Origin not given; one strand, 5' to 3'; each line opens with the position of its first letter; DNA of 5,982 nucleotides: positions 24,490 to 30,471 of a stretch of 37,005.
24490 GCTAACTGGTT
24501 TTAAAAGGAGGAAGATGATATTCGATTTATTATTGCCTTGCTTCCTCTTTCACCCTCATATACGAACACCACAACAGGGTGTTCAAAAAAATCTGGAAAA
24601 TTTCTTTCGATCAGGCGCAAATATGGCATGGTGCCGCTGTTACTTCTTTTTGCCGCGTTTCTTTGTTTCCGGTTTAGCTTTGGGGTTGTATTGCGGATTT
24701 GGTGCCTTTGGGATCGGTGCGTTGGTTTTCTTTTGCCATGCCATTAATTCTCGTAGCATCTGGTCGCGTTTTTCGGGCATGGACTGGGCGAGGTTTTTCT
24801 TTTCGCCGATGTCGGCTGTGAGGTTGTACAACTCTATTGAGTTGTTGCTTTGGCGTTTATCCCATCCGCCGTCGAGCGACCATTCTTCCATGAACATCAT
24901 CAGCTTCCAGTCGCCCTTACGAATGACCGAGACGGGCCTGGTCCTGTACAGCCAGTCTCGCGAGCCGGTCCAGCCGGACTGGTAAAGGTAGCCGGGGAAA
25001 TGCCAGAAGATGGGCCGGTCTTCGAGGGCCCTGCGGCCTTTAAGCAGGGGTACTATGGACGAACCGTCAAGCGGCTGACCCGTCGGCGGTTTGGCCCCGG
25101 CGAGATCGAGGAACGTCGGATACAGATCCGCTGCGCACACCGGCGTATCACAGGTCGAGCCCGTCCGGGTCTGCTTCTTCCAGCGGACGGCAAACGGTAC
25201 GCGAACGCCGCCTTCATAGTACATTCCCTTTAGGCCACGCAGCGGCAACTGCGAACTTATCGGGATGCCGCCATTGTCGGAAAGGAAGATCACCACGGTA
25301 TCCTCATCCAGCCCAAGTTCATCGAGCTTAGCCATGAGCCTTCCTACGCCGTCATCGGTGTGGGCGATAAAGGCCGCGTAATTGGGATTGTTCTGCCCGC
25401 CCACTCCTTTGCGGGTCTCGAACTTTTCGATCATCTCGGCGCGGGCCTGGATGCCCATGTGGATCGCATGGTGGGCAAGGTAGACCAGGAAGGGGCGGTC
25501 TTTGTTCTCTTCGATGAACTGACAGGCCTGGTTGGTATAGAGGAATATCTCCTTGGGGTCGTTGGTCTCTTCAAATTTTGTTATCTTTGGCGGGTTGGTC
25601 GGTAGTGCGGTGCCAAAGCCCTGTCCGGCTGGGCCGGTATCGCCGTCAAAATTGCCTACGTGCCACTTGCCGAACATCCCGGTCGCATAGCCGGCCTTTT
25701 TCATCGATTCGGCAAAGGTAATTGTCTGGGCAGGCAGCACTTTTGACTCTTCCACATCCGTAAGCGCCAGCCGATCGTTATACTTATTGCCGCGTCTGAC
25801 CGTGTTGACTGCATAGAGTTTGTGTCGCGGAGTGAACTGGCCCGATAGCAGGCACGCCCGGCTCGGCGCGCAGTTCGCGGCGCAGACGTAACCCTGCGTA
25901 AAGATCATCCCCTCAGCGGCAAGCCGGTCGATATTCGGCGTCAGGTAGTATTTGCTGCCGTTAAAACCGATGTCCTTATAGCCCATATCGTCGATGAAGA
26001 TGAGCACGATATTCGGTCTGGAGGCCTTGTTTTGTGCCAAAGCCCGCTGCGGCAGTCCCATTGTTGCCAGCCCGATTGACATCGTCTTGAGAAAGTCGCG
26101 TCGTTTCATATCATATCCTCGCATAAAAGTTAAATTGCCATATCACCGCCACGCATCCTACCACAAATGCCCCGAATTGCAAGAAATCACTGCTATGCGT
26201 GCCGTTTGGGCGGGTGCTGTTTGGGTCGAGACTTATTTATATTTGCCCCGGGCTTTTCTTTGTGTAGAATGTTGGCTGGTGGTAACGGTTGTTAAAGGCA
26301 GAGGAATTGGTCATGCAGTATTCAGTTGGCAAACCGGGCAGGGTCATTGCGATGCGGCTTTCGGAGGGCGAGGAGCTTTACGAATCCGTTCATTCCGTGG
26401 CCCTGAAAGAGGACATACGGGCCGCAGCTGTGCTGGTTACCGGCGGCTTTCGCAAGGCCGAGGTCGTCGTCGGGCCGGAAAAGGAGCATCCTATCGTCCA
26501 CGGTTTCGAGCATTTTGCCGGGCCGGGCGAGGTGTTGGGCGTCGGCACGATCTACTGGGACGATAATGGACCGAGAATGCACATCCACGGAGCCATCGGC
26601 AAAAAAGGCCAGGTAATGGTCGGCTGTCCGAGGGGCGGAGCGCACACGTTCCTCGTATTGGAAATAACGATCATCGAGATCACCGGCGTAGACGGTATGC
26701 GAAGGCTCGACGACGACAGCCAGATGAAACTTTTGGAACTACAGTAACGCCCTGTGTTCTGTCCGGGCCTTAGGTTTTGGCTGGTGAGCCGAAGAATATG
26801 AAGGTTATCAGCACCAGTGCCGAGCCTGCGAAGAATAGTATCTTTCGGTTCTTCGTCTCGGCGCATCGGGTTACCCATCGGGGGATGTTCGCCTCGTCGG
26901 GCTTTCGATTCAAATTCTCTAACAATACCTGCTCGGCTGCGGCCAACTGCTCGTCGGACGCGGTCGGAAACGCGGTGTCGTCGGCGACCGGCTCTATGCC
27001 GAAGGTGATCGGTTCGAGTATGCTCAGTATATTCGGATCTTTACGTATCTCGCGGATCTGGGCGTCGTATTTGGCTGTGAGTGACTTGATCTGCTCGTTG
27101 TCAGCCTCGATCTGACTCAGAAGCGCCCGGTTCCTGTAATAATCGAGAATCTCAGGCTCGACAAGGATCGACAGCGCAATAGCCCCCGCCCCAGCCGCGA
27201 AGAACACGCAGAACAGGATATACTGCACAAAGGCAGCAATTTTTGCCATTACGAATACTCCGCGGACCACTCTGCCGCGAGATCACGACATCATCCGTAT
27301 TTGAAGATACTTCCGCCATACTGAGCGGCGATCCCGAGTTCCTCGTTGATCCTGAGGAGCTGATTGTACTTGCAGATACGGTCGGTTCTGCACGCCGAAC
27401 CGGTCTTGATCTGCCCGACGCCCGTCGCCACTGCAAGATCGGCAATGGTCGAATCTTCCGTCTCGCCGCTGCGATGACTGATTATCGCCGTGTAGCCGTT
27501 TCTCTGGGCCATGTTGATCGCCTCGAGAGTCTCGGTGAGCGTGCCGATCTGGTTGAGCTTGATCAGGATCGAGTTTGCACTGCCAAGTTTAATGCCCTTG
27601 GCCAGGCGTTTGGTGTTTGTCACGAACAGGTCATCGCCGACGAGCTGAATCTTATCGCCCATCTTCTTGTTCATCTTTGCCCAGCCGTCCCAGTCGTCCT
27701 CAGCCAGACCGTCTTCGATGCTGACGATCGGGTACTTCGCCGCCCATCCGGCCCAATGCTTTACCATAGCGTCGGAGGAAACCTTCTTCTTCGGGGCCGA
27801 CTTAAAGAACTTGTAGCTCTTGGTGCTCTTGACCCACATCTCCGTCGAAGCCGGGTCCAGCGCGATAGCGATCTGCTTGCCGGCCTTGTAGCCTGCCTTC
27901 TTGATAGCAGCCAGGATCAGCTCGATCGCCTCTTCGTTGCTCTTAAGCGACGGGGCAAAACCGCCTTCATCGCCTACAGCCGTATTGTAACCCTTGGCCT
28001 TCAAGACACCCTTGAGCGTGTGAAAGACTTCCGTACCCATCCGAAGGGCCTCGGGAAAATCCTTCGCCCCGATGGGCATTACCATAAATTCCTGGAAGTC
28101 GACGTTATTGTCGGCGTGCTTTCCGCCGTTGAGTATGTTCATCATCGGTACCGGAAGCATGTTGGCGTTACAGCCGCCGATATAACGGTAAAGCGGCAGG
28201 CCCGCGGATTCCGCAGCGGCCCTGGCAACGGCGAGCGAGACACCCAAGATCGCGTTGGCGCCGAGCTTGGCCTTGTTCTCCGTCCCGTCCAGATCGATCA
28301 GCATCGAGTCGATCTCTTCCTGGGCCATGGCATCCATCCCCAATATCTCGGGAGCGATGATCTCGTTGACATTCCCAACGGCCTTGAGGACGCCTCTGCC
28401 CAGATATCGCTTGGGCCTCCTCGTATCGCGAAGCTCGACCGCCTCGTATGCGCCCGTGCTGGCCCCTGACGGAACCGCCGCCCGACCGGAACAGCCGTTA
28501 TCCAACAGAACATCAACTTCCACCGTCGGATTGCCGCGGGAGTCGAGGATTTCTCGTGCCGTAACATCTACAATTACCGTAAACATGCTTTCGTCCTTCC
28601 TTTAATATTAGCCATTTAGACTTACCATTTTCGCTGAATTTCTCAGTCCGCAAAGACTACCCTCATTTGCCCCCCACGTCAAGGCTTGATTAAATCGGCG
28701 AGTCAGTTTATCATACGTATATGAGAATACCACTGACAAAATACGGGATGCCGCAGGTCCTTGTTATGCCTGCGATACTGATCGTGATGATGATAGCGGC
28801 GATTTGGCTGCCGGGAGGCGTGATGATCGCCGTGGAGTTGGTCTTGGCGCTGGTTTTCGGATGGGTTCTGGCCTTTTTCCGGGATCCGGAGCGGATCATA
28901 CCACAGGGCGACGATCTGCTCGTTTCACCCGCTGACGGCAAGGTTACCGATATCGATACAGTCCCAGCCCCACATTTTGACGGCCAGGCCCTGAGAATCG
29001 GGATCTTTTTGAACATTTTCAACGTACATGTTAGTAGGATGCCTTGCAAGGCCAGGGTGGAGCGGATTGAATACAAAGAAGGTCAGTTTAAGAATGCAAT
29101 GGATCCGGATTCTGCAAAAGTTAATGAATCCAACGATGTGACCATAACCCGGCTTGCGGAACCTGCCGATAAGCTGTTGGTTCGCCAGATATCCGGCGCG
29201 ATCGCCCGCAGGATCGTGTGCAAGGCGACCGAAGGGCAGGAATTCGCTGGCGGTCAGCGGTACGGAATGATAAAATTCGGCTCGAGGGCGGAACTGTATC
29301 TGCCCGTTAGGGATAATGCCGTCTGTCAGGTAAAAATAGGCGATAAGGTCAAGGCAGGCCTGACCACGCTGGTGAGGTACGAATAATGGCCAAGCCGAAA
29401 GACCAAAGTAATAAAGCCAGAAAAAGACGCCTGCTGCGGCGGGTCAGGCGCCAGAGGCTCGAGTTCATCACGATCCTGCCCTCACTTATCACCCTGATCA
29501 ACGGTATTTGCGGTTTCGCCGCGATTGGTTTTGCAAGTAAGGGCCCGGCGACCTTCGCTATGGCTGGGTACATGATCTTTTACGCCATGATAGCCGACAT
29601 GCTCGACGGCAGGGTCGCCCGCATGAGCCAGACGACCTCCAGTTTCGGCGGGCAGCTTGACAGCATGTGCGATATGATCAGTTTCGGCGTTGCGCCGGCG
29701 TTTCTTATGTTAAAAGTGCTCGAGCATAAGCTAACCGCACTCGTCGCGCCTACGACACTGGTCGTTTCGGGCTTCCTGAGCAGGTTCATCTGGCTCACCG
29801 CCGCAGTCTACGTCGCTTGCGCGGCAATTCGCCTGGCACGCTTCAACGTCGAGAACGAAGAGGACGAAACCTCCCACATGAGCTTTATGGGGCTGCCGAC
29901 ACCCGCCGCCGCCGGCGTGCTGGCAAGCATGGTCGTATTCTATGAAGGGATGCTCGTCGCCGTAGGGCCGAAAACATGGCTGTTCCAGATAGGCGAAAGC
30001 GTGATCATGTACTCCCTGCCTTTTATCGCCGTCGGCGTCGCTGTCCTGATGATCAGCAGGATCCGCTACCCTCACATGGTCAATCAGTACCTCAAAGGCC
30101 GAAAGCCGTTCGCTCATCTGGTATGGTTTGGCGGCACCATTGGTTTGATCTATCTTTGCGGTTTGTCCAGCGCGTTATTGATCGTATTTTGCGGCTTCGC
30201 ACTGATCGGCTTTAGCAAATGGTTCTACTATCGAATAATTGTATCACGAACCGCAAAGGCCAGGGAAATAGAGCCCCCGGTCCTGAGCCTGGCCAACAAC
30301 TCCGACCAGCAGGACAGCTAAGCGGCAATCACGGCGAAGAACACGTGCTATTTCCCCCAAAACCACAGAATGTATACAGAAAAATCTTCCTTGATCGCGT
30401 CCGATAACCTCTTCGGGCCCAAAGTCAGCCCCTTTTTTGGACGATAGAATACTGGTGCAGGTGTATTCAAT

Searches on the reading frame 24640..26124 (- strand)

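Call 61: search_protein_families(library=pfam, proteins=[window:24640-26124:-], max_evalue=0.001)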
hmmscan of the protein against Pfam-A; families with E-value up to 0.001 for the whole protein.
window:24640-26124:- (494 aa): 4 families
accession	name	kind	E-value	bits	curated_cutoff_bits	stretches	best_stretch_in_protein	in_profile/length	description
PF00884.28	Sulfatase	-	4.8e-60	203.9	25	1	37-344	1-301/301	Sulfatase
PF16347.10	SGSH_C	-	2.7e-11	44.3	29.3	1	299-448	8-134/154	N-sulphoglucosamine sulphohydrolase, C-terminal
PF01663.27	Phosphodiest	-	1e-09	38.9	23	1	58-290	18-225/342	Type I phosphodiesterase / nucleotide pyrophosphatase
PF14707.11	Sulfatase_C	-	3.4e-05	24.8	30.9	1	393-477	9-102/127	C-terminal region of aryl-sulfatase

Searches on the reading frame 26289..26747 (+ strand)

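Call 61: search_protein_families(library=pfam, proteins=[window:26289-26747:+], max_evalue=0.001)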
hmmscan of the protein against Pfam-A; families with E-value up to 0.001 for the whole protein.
window:26289-26747:+ (152 aa): 1 family
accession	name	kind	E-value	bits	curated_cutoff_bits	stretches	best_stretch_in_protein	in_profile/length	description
PF03479.20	PCC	-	5.8e-20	72.2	25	1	18-132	1-116/117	Plants and Prokaryotes Conserved (PCC) domain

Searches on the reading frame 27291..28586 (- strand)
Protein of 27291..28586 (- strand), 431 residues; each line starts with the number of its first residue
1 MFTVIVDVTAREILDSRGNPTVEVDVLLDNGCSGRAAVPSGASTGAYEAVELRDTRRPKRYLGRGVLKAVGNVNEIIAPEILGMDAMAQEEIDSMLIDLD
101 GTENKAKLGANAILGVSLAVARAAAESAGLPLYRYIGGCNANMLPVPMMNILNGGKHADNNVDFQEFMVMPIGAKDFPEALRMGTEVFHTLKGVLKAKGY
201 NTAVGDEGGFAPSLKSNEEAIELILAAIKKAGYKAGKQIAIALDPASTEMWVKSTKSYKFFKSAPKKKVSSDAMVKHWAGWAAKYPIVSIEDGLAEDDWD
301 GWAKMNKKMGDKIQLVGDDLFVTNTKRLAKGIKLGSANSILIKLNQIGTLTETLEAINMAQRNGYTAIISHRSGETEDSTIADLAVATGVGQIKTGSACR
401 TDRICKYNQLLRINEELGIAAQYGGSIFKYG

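Call 61: search_protein_families(library=pfam, proteins=[window:27291-28586:-], max_evalue=0.001)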
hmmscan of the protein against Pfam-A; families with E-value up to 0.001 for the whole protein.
window:27291-28586:- (431 aa): 4 families
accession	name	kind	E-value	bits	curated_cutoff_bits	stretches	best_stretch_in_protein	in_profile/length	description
PF00113.28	Enolase_C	-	4.2e-130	433.8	21.5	1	143-428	3-292/296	Enolase, C-terminal TIM barrel domain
PF03952.21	Enolase_N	-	7.4e-60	201.3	35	1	5-136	1-131/131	Enolase, N-terminal domain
PF13378.12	MR_MLE_C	-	2.1e-05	24.8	29.4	1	271-393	56-174/219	Enolase C-terminal domain-like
PF07476.17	MAAL_C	-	0.00055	19.6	27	1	307-392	134-220/249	Methylaspartate ammonia-lyase C-terminus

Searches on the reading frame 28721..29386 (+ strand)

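Call 39: search_protein_families(library=pfam, proteins=[window:28721-29386:+], max_evalue=0.001)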
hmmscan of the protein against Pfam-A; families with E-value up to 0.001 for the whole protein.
window:28721-29386:+ (221 aa): 1 family
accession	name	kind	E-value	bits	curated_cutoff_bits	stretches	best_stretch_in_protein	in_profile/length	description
PF02666.20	PS_Dcarbxylase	-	8.1e-37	127.3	22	1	48-215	4-195/198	Phosphatidylserine decarboxylase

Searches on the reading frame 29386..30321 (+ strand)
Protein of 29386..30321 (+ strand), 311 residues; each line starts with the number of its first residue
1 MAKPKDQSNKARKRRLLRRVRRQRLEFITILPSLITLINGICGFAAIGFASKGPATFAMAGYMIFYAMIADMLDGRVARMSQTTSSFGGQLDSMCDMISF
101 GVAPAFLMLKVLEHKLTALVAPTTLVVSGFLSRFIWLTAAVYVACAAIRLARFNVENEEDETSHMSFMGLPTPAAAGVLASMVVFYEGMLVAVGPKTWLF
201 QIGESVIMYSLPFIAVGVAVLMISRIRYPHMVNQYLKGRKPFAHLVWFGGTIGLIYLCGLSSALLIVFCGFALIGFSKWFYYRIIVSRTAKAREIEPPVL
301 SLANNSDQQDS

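Call 39: search_protein_families(library=pfam, proteins=[window:29386-30321:+], max_evalue=0.001)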
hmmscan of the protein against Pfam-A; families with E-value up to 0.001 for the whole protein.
window:29386-30321:+ (311 aa): 1 family
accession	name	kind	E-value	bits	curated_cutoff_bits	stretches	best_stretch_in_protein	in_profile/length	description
PF01066.26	CDP-OH_P_transf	-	3.5e-19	70.1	22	1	30-195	2-138/152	CDP-alcohol phosphatidyltransferase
